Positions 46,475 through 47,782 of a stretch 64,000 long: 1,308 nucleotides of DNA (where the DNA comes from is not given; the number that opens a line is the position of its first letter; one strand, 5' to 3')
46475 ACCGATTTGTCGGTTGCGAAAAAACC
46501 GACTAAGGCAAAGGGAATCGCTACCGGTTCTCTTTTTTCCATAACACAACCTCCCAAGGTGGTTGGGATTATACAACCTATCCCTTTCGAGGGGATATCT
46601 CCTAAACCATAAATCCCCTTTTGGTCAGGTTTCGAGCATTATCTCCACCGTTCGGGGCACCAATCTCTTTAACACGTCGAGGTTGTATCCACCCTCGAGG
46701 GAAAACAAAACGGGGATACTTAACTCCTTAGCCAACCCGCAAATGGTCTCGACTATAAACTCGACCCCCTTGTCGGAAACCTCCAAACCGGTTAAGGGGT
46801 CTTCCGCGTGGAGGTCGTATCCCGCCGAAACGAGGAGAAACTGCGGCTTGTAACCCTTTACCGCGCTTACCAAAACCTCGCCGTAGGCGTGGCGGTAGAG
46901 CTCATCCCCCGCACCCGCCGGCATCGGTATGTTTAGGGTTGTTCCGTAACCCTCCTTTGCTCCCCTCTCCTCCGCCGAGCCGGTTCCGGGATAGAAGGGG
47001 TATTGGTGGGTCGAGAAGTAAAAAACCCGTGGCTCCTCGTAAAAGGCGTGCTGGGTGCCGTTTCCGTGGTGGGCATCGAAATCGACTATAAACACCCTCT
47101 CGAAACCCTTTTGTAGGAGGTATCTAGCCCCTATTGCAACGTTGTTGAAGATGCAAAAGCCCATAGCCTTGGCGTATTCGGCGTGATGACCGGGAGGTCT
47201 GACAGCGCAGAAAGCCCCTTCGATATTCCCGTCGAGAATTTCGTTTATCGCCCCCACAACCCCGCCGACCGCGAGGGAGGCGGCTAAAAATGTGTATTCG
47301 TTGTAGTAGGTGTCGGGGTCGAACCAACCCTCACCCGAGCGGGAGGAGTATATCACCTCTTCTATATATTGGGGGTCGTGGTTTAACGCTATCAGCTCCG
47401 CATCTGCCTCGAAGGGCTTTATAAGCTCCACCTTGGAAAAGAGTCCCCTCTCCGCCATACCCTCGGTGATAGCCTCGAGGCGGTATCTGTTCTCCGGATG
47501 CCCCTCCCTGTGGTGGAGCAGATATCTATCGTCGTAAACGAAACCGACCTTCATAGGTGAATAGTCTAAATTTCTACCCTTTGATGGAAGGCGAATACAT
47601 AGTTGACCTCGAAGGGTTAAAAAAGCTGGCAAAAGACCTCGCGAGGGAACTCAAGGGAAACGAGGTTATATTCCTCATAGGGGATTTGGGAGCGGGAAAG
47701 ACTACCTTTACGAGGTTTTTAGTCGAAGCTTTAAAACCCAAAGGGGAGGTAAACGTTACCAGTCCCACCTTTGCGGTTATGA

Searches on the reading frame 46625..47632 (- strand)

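Call 11: search_protein_families(library=pfam, proteins=[window:46625-47632:-])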
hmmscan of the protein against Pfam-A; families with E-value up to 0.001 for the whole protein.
window:46625-47632:- (335 aa): 1 family
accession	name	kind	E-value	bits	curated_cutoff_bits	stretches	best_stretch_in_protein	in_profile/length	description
PF00850.24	Hist_deacetyl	-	8.3e-94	314.7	27.9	1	45-331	1-297/298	Histone deacetylase domain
